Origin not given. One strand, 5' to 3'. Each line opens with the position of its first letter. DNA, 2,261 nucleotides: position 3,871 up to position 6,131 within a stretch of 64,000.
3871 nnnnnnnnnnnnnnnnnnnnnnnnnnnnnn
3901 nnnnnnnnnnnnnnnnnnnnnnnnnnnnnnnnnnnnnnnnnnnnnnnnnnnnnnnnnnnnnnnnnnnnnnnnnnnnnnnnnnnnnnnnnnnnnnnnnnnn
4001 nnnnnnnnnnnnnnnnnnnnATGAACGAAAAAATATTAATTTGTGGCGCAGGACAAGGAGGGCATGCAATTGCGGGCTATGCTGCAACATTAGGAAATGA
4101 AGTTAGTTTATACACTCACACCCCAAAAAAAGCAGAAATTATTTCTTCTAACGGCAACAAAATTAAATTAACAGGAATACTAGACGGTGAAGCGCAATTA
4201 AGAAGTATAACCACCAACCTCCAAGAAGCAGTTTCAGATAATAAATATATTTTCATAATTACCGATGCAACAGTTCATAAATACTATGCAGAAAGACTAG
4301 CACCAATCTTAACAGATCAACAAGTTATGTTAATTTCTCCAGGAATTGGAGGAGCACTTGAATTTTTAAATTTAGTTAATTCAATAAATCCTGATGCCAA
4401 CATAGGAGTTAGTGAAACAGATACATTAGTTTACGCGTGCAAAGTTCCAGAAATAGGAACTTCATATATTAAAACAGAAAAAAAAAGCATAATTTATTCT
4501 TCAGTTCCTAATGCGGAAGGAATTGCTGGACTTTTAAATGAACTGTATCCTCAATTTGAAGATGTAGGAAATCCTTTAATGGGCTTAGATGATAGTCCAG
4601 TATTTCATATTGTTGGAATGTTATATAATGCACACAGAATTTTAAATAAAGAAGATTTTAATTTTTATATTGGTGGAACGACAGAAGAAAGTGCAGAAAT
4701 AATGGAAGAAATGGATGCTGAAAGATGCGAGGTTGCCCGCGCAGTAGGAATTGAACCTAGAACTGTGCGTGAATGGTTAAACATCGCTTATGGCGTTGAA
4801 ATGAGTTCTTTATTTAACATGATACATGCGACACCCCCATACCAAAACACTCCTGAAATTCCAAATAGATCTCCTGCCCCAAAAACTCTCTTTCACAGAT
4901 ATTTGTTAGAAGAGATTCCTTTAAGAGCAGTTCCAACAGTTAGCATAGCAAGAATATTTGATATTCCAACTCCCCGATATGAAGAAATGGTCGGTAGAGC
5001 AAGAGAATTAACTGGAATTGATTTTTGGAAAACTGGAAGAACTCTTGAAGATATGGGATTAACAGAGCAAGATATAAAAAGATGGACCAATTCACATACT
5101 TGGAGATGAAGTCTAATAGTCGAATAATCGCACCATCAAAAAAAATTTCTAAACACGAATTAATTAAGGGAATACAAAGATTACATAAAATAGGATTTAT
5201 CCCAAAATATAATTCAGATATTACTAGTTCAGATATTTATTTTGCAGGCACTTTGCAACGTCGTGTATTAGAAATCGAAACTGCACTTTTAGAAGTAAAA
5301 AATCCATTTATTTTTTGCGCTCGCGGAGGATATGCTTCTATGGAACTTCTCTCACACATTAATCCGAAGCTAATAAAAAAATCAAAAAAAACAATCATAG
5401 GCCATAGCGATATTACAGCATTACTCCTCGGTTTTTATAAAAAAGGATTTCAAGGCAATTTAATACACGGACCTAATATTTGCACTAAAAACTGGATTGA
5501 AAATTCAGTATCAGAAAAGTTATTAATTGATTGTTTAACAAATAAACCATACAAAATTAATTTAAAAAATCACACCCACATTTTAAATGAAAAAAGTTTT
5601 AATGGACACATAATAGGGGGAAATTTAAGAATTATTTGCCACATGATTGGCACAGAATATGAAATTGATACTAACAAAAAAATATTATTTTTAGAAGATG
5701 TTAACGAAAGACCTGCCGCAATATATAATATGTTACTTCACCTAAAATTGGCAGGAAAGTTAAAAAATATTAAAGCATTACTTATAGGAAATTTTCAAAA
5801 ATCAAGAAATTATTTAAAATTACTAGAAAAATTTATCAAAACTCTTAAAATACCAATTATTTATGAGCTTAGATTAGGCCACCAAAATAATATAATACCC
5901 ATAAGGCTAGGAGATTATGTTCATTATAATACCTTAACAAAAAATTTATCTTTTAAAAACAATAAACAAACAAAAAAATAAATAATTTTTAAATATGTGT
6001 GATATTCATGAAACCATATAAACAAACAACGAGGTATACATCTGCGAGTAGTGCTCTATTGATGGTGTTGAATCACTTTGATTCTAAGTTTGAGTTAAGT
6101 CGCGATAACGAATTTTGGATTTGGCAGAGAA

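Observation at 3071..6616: Four-gene operon (ATP-grasp ligase, opine dehydrogenase, S66 LD-carboxypeptidase, Cys-less C39-like peptidase): candidate undescribed archaeal opine/peptide-tailoring system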

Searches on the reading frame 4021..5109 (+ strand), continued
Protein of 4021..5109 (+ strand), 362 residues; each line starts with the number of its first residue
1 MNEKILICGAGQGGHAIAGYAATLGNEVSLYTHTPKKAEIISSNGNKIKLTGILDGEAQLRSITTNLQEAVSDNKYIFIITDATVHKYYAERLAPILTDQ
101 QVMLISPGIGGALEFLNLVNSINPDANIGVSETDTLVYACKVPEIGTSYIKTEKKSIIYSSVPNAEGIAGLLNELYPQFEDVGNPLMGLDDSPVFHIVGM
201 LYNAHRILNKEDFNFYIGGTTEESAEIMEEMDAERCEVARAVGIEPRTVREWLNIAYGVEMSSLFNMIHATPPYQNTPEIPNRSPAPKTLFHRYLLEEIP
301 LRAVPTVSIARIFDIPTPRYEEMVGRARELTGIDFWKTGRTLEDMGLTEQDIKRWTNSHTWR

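Call 41: find_encoding_contigs(protein=P0086, flank=6000, max_places=1)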
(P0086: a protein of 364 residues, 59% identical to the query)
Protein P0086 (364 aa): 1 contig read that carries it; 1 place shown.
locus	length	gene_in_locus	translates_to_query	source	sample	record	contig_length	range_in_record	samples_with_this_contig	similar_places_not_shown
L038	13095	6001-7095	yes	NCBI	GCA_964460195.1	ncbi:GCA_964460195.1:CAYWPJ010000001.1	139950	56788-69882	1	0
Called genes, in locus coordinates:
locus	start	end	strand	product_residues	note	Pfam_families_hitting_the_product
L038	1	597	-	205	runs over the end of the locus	PF01909:NTP_transf_2, PF18765:Polbeta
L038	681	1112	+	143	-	-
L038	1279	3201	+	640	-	PF18765:Polbeta (faint)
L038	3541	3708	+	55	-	-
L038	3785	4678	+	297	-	PF06550:SPP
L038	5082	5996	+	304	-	PF02955:GSH-S_ATP (weak)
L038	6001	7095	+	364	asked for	PF01210:NAD_Gly3P_dh_N (weak), PF02558:ApbA (weak), PF02317:Octopine_DH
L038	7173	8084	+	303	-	PF02955:GSH-S_ATP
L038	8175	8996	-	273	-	-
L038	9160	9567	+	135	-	-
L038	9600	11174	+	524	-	PF00118:Cpn60_TCP1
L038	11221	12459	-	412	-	PF09471:Peptidase_M64 (faint)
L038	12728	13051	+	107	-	-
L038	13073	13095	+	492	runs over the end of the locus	PF01066:CDP-OH_P_transf, PF00781:DAGK_cat (weak)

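Call 42: find_encoding_contigs(protein=P0094, flank=6000, max_places=1)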
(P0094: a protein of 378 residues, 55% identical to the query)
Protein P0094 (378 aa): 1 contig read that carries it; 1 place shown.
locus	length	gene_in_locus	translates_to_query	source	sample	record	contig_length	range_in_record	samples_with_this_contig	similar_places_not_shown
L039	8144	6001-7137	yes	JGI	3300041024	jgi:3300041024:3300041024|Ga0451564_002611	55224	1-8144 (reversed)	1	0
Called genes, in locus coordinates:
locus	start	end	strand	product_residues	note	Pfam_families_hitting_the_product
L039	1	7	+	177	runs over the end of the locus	PF13577:SnoaL_4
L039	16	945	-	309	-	PF04116:FA_hydroxylase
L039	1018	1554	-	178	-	-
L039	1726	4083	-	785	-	PF03176:MMPL, PF02460:Patched (faint), PF03176:MMPL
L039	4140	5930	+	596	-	PF00578:AhpC-TSA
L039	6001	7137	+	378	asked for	PF02317:Octopine_DH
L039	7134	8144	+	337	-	?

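Call 43: find_encoding_contigs(protein=P0104, flank=6000, max_places=1)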
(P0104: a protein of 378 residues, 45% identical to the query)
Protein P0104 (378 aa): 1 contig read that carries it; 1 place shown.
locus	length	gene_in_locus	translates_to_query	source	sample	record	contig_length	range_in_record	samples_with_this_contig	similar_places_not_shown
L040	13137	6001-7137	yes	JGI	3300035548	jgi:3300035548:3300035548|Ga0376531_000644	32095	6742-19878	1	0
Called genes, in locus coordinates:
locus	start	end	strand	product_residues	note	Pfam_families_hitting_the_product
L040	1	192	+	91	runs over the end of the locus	-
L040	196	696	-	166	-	PF13404:HTH_AsnC-type, PF13412:HTH_24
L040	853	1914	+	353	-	PF02540:NAD_synthase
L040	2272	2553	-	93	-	PF01918:Alba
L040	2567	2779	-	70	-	PF00833:Ribosomal_S17e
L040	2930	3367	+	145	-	PF10130:PIN_2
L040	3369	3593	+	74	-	PF26688:RHH_12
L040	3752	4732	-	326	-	PF04015:DUF362, PF00037:Fer4 (faint), PF13187:Fer4_9 (faint)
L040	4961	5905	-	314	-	PF01047:MarR (faint), PF12802:MarR_2 (weak), PF13412:HTH_24 (weak), PF01037:AsnC_trans_reg (faint)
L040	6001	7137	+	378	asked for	PF01210:NAD_Gly3P_dh_N, PF03446:NAD_binding_2 (weak), PF02317:Octopine_DH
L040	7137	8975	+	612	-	PF02310:B12-binding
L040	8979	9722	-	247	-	PF01925:TauE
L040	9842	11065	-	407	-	PF02661:Fic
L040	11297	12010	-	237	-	PF01978:TrmB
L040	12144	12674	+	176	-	-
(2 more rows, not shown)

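Call 44: find_encoding_contigs(protein=P0105, flank=6000, max_places=1)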
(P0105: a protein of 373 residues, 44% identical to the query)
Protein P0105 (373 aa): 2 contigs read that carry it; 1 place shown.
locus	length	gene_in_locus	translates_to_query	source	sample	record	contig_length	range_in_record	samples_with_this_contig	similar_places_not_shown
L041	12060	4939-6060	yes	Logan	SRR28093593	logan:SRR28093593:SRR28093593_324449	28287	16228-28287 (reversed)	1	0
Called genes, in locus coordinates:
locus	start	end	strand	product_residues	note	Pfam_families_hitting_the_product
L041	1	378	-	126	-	?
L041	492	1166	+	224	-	PF00590:TP_methylase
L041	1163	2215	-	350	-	PF01699:Na_Ca_ex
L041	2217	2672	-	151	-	PF09622:DUF2391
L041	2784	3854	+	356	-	PF00817:IMS, PF11798:IMS_HHH, PF21999:IMS_HHH_1, PF11799:IMS_C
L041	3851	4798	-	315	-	PF01978:TrmB (faint), PF12802:MarR_2 (faint), PF13412:HTH_24 (weak)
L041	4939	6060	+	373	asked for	PF01210:NAD_Gly3P_dh_N, PF02317:Octopine_DH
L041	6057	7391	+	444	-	PF01979:Amidohydro_1, PF07969:Amidohydro_3 (faint)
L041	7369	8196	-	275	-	PF01925:TauE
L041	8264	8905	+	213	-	-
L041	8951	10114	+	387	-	PF07690:MFS_1, PF05977:MFS_3 (weak), PF07690:MFS_1 (weak)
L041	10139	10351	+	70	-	-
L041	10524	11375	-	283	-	PF00892:EamA, PF05653:Mg_trans_NIPA (faint), PF00892:EamA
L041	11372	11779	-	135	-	PF11969:DcpS_C, PF01230:HIT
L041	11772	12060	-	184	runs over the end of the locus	PF01725:Ham1p_like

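Call 65: search_protein_families(library=padloc, proteins=[window:4021-5109:+], max_evalue=0.01)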
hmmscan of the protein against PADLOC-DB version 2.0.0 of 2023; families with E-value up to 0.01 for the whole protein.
window:4021-5109:+ (362 aa): 0 families

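Call 66: find_encoding_contigs(protein=P0116, flank=6000, max_places=1)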
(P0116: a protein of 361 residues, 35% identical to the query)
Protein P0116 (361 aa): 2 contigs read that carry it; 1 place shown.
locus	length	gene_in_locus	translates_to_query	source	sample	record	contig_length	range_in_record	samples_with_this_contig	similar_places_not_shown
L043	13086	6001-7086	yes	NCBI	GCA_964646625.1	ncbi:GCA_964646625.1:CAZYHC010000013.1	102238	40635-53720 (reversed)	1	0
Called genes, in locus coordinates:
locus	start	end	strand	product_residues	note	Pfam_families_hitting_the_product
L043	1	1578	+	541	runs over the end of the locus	PF00070:Pyr_redox (faint), PF00890:FAD_binding_2 (weak), PF01266:DAO (weak), PF01946:Thi4 (weak), PF03486:HI0933_like (weak), PF07992:Pyr_redox_2, PF12831:FAD_oxidored, PF13450:NAD_binding_8, +4 more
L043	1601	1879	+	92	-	PF17806:SO_alpha_A3, PF04324:Fer2_BFD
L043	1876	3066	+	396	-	PF00070:Pyr_redox (weak), PF00890:FAD_binding_2, PF01266:DAO, PF01494:FAD_binding_3 (weak), PF01946:Thi4 (weak), PF07992:Pyr_redox_2 (weak), PF12831:FAD_oxidored (weak), PF13450:NAD_binding_8, +1 more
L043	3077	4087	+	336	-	PF00491:Arginase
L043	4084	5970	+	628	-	PF02730:AFOR_N, PF01314:AFOR_C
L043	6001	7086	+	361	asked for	PF01210:NAD_Gly3P_dh_N (weak), PF03446:NAD_binding_2 (weak), PF03807:F420_oxidored (weak), PF02317:Octopine_DH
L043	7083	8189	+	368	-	PF01210:NAD_Gly3P_dh_N, PF02558:ApbA (weak), PF03446:NAD_binding_2, PF03807:F420_oxidored, PF02317:Octopine_DH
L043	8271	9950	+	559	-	PF02310:B12-binding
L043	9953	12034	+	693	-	PF05378:Hydant_A_N, PF01968:Hydantoinase_A, PF19278:Hydant_A_C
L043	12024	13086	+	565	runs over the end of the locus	PF02538:Hydantoinase_B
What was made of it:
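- ODHs are reversible, and the distant relative sampled sits in a catabolic-looking cluster (call 66). A distant ODH relative lies in a catabolic-looking cluster (call 66).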

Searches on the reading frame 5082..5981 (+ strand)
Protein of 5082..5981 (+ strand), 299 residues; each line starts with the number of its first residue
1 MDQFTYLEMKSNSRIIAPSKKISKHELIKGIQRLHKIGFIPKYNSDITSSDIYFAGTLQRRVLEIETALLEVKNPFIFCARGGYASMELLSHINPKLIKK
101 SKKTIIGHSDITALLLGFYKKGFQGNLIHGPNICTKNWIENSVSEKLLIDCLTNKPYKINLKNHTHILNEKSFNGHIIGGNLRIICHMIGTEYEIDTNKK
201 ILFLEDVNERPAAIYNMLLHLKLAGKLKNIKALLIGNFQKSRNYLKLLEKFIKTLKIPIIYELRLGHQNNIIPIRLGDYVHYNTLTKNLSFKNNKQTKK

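Call 3: search_protein_families(library=pfam, proteins=[window:5082-5981:+], max_evalue=0.1)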
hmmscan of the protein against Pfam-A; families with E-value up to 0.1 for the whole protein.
window:5082-5981:+ (299 aa): 2 families
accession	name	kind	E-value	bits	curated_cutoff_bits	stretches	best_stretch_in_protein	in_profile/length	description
PF17676.7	Peptidase_S66C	-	4.5e-29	101.9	23.7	1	175-278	2-116/120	LD-carboxypeptidase C-terminal domain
PF02016.21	Peptidase_S66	-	1.7e-24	86.7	25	1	15-124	3-117/121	LD-carboxypeptidase N-terminal domain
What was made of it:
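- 5106..5981 (+): S66 serine carboxypeptidase (291 aa; the ORF extends up to 5082). It is the third gene and its start overlaps the ODH stop (ATGA at 5106-5109). Pfam S66 N and C domains, 1.7e-24 and 4.5e-29 (call 3).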

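Call 4: search_protein_families(library=ncbifam, proteins=[window:5082-5981:+], max_evalue=0.1)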
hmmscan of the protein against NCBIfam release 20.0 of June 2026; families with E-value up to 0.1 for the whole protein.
window:5082-5981:+ (299 aa): 1 family
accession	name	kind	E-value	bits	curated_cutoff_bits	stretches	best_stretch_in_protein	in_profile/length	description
NF008424.0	PRK11253.1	equivalog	9.8e-38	129.9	378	1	11-283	5-290/308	muramoyltetrapeptide carboxypeptidase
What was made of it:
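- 5106..5981 (+): NCBIfam LdcA equivalog scores 129.9 bits against a cut-off of 378 (call 4).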

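Call 6: search_solved_structures(query=window:5082-5981:+, max_evalue=0.01, show_alignments=3)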
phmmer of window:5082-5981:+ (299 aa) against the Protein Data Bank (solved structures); distinct sequences matched with E-value up to 0.01: 27.
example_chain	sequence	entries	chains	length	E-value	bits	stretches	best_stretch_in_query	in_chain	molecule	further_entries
5z01_A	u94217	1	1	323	1.7e-22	83.5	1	14-284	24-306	Murein tetrapeptide carboxypeptidase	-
5z03_A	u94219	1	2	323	4.6e-22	82.1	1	14-284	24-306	Murein tetrapeptide carboxypeptidase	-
6uuk_A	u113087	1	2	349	3.3e-20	76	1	10-282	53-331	Muramoyltetrapeptide carboxypeptidase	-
5usd_A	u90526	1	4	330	1.6e-16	63.9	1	11-277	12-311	Peptidase S66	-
4e5s_A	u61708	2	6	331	1.6e-16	63.9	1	11-277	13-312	MccFlike protein (BA_5613) | LD-carboxypeptidase family protein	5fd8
3tla_A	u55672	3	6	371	3.7e-15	59.4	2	17-122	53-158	MccF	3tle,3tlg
3tlb_A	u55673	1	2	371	3.7e-15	59.4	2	17-122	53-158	MccF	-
3tlz_A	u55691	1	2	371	3.7e-15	59.4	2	17-122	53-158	MccF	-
3tlc_A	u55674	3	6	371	9.6e-15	58.1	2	17-122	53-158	MccF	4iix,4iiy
4h1h_A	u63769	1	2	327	2.1e-14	57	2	11-121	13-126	Lmo1638 protein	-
3tly_A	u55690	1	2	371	2.4e-14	56.7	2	17-122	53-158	MccF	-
3sr3_A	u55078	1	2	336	3.5e-14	56.2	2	49-122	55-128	Microcin immunity protein MccF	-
3tyx_A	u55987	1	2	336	3.7e-14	56.2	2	49-122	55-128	Microcin immunity protein MccF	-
3gjz_A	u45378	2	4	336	3.7e-14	56.1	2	49-122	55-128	Microcin immunity protein MccF | Microcin C7 self-immunity protein mccF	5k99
3u1b_A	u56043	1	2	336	5.1e-14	55.7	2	49-122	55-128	Microcin immunity protein MccF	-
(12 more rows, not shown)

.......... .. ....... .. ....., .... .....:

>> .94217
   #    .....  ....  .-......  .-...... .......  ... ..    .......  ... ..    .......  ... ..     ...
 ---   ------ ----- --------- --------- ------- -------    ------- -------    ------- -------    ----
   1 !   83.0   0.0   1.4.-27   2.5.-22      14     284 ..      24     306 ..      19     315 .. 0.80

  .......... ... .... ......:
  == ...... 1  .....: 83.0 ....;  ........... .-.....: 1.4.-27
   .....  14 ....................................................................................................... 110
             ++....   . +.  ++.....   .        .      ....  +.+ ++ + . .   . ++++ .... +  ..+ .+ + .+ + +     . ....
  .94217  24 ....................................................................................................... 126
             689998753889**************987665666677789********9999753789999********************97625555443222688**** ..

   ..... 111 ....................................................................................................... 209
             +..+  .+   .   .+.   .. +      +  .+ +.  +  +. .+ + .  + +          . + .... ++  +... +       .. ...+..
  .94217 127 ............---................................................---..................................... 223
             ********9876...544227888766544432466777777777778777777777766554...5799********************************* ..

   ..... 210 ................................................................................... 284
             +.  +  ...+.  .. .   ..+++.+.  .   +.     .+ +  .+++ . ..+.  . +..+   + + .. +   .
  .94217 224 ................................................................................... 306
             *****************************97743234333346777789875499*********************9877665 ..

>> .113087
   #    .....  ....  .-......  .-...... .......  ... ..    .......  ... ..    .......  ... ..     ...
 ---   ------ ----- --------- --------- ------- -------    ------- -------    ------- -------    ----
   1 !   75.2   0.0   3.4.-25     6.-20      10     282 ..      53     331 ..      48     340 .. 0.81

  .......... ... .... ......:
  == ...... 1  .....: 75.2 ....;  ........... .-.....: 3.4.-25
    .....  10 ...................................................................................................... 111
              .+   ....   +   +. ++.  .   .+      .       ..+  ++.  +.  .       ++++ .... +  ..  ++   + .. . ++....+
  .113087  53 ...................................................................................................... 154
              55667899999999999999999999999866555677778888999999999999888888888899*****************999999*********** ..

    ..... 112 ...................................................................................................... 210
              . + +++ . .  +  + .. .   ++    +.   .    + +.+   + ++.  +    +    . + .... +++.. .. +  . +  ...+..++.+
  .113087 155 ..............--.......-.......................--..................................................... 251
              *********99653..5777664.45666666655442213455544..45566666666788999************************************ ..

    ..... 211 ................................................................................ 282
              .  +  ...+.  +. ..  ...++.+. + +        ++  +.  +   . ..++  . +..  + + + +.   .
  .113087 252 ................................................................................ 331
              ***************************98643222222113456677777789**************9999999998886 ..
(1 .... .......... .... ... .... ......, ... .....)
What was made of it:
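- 5106..5981 (+): The best solved relative is E. coli LdcA 5z01 at 1.7e-22, and MccF is weaker (call 6).
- Closest known: LdcA. Different: MccF relatives score lower than LdcA (call 6).
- The best solved relatives of S66 are LdcA enzymes (call 6), and the best NCBIfam hit is muramoyltetrapeptide carboxypeptidase (call 4).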

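Call 65: search_protein_families(library=padloc, proteins=[window:5106-5981:+], max_evalue=0.01)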
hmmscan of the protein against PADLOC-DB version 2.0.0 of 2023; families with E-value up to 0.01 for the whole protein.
window:5106-5981:+ (291 aa): 0 families
